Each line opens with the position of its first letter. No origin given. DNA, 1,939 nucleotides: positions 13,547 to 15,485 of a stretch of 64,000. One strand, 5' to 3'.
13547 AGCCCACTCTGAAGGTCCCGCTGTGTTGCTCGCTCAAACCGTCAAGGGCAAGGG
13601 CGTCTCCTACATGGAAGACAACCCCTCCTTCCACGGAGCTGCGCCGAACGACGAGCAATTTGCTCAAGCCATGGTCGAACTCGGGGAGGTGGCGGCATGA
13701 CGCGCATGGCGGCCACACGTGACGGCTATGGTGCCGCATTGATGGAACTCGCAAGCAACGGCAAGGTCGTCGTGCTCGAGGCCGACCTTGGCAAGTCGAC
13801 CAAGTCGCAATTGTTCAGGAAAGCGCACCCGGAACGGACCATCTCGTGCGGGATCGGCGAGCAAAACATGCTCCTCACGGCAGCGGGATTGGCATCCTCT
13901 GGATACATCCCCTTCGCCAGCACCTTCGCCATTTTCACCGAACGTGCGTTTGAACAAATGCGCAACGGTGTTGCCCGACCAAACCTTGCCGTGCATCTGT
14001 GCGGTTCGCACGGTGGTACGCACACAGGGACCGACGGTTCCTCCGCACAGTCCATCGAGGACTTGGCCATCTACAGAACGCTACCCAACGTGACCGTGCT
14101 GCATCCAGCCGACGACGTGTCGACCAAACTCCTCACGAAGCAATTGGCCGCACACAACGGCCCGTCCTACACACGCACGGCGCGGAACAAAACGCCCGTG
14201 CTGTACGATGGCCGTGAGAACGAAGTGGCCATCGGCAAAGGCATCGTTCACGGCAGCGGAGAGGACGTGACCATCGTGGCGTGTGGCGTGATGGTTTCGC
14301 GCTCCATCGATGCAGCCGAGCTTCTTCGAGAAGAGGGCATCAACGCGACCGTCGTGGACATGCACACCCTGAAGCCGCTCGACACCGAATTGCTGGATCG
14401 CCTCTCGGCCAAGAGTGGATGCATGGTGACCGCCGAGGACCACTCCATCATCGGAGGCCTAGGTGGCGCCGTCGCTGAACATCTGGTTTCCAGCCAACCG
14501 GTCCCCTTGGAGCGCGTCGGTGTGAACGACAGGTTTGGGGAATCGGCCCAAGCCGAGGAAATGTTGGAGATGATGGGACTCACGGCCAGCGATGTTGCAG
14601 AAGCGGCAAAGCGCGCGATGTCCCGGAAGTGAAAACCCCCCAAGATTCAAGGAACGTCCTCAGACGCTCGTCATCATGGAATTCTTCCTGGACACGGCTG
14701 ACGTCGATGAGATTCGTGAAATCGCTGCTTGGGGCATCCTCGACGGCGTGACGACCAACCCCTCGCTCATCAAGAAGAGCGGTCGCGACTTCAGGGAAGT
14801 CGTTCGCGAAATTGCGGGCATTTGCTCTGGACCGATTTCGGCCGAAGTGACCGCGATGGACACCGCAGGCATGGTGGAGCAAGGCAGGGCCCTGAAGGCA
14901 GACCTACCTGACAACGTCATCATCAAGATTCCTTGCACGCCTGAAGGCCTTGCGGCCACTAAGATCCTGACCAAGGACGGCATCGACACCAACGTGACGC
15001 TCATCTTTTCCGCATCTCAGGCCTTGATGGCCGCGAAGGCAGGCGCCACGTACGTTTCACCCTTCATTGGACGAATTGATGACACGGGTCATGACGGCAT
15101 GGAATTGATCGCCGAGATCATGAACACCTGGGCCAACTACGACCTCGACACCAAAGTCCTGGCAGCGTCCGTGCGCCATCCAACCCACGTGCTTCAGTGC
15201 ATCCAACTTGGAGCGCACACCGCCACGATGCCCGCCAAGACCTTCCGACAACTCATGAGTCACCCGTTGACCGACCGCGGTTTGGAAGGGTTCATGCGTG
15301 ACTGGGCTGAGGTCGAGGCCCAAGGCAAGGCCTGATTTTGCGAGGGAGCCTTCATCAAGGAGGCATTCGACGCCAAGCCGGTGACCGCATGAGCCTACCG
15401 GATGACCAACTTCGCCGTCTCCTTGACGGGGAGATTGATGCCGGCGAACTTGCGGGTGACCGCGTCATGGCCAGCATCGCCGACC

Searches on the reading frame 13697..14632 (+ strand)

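Call 38: search_protein_families(library=pfam, proteins=[window:13697-14632:+], max_evalue=0.00001)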
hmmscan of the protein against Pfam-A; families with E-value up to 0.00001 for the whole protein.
window:13697-14632:+ (311 aa): 3 families
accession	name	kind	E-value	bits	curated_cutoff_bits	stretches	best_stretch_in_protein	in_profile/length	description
PF02779.29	Transket_pyr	-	3.2e-35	121.8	27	1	5-166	3-172/174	Transketolase, pyrimidine binding domain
PF02780.25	Transketolase_C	-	5.7e-32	110.7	25.9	1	180-300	1-124/124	Transketolase, C-terminal domain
PF22613.1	Transketolase_C_1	-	5.7e-08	33.4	27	1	188-296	11-113/113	Transketolase-like TK C-terminal domain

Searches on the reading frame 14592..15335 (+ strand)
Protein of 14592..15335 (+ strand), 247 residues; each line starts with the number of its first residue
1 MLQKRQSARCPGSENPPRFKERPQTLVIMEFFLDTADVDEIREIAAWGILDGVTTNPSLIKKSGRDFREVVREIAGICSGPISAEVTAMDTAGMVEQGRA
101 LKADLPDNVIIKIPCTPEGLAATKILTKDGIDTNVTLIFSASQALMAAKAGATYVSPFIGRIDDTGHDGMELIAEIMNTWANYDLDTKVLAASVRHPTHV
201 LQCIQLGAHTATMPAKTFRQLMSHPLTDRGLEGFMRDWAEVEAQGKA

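Call 39: search_protein_families(library=pfam, proteins=[window:14592-15335:+], max_evalue=0.00001)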
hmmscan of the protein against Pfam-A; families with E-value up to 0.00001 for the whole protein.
window:14592-15335:+ (247 aa): 1 family
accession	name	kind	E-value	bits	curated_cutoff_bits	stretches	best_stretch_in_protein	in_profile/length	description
PF00923.25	TAL_FSA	-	9e-63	212.7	27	1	31-242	1-282/285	Transaldolase/Fructose-6-phosphate aldolase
